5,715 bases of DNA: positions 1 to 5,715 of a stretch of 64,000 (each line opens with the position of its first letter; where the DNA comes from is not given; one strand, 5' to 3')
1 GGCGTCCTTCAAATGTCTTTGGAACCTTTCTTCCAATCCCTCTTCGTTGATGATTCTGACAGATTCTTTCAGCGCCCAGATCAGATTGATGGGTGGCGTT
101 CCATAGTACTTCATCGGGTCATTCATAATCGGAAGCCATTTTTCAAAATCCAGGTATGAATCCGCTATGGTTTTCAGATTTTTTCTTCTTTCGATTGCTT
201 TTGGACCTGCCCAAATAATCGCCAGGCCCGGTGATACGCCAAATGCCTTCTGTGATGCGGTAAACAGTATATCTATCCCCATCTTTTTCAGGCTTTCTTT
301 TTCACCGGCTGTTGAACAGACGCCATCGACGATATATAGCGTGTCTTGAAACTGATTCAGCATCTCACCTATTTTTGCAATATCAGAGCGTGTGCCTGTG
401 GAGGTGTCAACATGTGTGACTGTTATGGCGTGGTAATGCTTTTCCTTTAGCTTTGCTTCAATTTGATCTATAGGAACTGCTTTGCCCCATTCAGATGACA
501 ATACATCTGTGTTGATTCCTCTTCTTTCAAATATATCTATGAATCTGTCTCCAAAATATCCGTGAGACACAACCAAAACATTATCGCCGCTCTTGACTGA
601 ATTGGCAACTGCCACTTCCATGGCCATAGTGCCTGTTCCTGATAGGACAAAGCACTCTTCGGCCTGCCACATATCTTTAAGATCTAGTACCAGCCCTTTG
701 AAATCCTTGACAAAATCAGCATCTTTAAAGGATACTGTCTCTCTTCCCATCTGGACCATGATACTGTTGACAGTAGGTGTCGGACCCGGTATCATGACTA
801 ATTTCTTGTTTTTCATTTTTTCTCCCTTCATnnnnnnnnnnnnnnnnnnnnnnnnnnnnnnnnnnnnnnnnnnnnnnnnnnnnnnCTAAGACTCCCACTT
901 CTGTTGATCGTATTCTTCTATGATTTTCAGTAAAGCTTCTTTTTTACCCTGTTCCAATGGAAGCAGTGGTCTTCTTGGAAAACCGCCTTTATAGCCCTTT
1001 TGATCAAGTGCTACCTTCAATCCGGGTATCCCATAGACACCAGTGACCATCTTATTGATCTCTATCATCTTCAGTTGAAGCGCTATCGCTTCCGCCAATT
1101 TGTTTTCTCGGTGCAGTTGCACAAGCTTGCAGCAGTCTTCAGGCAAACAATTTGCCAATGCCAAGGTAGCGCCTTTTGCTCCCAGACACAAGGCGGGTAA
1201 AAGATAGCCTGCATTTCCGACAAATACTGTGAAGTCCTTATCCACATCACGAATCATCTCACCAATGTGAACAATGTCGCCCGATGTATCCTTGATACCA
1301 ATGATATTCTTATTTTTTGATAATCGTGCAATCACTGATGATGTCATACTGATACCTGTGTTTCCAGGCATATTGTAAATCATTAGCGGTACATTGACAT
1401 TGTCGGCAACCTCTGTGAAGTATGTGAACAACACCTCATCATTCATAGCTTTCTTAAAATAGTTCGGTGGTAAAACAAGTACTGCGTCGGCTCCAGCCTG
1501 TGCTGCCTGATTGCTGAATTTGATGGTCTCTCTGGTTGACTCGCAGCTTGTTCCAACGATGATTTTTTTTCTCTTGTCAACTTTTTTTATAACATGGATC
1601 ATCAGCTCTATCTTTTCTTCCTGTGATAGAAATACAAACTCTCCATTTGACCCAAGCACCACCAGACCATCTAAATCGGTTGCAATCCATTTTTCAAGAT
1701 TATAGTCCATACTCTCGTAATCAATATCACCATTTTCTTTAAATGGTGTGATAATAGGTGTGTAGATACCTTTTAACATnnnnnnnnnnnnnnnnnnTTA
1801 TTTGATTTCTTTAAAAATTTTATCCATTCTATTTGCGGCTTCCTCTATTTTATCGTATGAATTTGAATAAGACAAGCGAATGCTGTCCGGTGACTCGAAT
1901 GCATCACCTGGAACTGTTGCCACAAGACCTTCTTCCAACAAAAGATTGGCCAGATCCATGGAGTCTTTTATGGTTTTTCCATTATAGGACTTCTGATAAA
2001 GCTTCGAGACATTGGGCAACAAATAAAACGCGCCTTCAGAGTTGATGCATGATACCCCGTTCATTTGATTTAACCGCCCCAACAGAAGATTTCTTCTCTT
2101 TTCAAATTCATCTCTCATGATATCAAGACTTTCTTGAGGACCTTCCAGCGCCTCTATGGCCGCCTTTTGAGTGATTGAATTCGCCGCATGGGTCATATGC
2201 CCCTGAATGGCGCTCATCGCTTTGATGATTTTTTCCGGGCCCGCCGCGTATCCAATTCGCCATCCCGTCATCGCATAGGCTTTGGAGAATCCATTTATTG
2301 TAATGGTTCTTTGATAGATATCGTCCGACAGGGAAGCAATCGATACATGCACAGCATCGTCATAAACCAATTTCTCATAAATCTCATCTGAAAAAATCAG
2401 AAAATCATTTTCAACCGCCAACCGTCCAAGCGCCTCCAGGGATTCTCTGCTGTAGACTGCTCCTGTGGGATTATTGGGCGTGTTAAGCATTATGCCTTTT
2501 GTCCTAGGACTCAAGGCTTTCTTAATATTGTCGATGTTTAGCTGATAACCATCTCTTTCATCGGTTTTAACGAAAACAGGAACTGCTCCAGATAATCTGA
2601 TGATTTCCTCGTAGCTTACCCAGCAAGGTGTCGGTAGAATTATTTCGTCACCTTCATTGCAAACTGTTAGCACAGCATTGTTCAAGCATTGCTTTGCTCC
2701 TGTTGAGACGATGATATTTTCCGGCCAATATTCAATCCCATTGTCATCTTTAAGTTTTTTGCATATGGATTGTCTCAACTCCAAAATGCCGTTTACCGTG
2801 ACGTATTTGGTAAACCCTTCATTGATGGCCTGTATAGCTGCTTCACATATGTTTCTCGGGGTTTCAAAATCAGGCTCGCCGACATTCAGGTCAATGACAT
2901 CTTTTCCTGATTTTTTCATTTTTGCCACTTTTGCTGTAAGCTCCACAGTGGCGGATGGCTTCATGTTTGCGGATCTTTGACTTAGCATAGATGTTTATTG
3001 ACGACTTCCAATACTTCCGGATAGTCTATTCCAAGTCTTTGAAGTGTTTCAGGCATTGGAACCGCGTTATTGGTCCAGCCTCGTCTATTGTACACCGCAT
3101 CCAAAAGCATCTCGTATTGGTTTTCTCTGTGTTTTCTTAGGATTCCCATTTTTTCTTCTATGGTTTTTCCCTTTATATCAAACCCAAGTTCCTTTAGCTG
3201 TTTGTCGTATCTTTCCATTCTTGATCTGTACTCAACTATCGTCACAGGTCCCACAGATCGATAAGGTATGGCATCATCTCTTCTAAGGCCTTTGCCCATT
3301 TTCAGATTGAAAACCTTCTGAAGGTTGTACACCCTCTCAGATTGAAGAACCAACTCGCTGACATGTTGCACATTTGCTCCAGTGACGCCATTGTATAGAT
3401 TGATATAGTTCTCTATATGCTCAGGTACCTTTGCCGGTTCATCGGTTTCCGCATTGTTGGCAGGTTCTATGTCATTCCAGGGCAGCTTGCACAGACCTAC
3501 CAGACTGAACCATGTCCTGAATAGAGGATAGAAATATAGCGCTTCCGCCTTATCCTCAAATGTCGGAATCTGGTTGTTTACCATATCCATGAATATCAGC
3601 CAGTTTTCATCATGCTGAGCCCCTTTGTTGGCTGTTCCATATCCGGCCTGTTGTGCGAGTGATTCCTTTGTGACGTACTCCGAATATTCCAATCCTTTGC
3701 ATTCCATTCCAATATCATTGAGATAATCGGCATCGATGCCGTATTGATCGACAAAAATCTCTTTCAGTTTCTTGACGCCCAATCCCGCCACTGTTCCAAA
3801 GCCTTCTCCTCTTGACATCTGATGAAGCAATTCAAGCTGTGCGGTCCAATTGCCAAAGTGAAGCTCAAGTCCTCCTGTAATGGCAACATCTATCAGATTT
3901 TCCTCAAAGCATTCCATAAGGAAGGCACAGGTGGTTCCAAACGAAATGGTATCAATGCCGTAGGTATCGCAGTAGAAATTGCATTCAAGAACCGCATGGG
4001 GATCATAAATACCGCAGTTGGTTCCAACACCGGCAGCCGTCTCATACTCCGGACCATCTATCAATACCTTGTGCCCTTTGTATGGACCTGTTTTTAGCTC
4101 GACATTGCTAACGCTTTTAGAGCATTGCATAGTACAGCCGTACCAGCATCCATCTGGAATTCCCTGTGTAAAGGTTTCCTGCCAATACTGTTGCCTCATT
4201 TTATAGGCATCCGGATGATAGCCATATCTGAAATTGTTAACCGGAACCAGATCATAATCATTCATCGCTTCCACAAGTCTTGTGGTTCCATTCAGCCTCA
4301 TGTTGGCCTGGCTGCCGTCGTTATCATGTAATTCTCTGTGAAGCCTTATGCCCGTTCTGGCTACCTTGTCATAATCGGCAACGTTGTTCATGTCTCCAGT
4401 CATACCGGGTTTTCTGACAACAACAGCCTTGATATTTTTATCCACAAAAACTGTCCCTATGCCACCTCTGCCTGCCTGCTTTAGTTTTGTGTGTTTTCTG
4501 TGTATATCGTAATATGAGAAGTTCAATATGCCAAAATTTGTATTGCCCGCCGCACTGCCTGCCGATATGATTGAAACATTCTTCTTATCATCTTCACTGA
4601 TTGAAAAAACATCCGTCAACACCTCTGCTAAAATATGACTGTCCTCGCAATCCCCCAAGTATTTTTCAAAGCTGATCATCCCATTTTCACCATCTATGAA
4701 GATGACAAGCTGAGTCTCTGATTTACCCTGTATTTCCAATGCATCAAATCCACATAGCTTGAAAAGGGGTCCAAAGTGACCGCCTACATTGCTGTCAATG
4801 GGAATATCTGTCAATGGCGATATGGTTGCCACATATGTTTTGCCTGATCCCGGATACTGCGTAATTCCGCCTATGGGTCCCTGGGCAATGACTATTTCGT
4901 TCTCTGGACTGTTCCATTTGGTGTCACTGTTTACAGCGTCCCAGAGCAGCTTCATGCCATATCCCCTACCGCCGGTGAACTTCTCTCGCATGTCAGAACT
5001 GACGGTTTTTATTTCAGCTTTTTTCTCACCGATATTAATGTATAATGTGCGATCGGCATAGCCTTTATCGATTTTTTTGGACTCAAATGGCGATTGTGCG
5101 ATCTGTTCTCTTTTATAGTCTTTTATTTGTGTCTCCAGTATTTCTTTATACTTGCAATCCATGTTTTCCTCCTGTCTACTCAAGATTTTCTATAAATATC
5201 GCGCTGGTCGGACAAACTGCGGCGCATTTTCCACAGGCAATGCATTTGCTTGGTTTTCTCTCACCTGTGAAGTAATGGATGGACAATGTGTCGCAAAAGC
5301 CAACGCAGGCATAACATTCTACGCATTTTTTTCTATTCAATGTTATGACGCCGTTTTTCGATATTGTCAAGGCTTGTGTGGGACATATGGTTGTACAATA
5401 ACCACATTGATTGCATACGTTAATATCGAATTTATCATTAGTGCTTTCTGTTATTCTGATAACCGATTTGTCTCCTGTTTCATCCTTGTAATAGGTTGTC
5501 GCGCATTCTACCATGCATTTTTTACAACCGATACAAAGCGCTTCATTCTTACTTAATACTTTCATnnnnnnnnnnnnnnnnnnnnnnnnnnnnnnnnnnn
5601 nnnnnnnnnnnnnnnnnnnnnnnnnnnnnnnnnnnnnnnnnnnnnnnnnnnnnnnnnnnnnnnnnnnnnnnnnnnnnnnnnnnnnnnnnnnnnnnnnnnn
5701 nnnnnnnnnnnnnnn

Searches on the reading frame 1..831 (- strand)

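Call 59: search_protein_families(library=pfam, proteins=[window:1-831:-], max_evalue=0.000001)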
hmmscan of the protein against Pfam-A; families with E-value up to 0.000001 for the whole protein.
window:1-831:- (277 aa): 1 family
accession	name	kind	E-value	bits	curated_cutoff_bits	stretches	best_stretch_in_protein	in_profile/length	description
PF00266.25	Aminotran_5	-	3.8e-20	72.6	21.5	1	56-269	60-276/371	Aminotransferase class-V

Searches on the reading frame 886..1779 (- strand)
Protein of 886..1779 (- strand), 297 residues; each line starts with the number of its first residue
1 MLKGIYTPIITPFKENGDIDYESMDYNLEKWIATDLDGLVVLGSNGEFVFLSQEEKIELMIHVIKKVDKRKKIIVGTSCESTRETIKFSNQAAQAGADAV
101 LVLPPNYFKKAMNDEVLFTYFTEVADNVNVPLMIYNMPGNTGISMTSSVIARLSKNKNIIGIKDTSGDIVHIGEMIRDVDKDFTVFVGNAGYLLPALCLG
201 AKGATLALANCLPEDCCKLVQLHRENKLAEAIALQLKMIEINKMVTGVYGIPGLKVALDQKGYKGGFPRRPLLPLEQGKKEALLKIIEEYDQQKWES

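Call 42: search_protein_families(library=pfam, proteins=[window:886-1779:-], max_evalue=0.000001)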
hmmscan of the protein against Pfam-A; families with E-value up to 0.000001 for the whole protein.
window:886-1779:- (297 aa): 1 family
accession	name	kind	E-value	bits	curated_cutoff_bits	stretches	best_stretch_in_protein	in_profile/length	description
PF00701.28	DHDPS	-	1.9e-64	217.6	22.1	1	2-289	2-288/289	Dihydrodipicolinate synthetase family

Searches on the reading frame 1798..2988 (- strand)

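Call 42: search_protein_families(library=pfam, proteins=[window:1798-2988:-], max_evalue=0.000001)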
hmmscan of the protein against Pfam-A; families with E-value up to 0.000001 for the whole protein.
window:1798-2988:- (396 aa): 2 families
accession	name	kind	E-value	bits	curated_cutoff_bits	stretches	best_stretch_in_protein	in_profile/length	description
PF00155.27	Aminotran_1_2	-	1.3e-79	268.5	19.7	1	29-387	1-360/361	Aminotransferase class I and II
PF01041.23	DegT_DnrJ_EryC1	-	5e-09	36.3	19.8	1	110-168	61-118/360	DegT/DnrJ/EryC1/StrS aminotransferase family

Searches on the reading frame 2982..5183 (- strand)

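Call 42: search_protein_families(library=pfam, proteins=[window:2982-5183:-], max_evalue=0.000001)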
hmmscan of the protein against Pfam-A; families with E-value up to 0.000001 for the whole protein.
window:2982-5183:- (733 aa): 2 families
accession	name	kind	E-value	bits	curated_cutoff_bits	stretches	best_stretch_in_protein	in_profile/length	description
PF01314.23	AFOR_C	-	2.6e-93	313.7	27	1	280-719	5-385/385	Aldehyde ferredoxin oxidoreductase, domains 2 & 3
PF02730.20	AFOR_N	-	5.7e-46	157.2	29.8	1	45-258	2-198/199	Aldehyde ferredoxin oxidoreductase, N-terminal domain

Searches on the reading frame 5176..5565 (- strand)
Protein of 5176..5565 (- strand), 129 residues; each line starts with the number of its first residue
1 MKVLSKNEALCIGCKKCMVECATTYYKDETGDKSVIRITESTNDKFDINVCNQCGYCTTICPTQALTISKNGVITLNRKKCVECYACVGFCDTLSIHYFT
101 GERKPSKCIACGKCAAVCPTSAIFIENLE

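Call 42: search_protein_families(library=pfam, proteins=[window:5176-5565:-], max_evalue=0.000001)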
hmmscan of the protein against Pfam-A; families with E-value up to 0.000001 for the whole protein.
window:5176-5565:- (129 aa): 12 families
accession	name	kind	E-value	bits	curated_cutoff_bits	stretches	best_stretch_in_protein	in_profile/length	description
PF00037.32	Fer4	-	4e-19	68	21.1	1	105-123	5-23/24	4Fe-4S binding domain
PF12837.12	Fer4_6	-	1.7e-18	66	25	0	46-66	4-24/24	4Fe-4S binding domain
PF12838.12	Fer4_7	-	5.3e-16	59.3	27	1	51-92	2-49/52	4Fe-4S dicluster domain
PF13237.11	Fer4_10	-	2.9e-15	56.4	25.5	0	46-91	4-52/53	4Fe-4S dicluster domain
PF13187.11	Fer4_9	-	1.5e-14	54.2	27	1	51-93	2-49/52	4Fe-4S dicluster domain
PF12797.12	Fer4_2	-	1.4e-13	50.3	24.5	0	104-120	6-22/22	4Fe-4S binding domain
PF14697.11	Fer4_21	-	1.4e-10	41.6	35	0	49-92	6-52/59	4Fe-4S dicluster domain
PF13484.11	Fer4_16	-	2.1e-10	41.6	30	0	51-73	2-23/66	4Fe-4S double cluster binding domain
PF12800.12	Fer4_4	-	1e-08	35.2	24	0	105-120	1-16/17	4Fe-4S binding domain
PF13183.11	Fer4_8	-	3.6e-08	34.3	27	0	11-63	5-66/68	4Fe-4S dicluster domain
PF13534.11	Fer4_17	-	7.7e-08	33.2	22.2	0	11-64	2-59/61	4Fe-4S dicluster domain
PF25160.1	LdpA_Fe-S-bd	-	6.4e-07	29.5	27.6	0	87-123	9-43/49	LdpA Fe-S cluster-binding domain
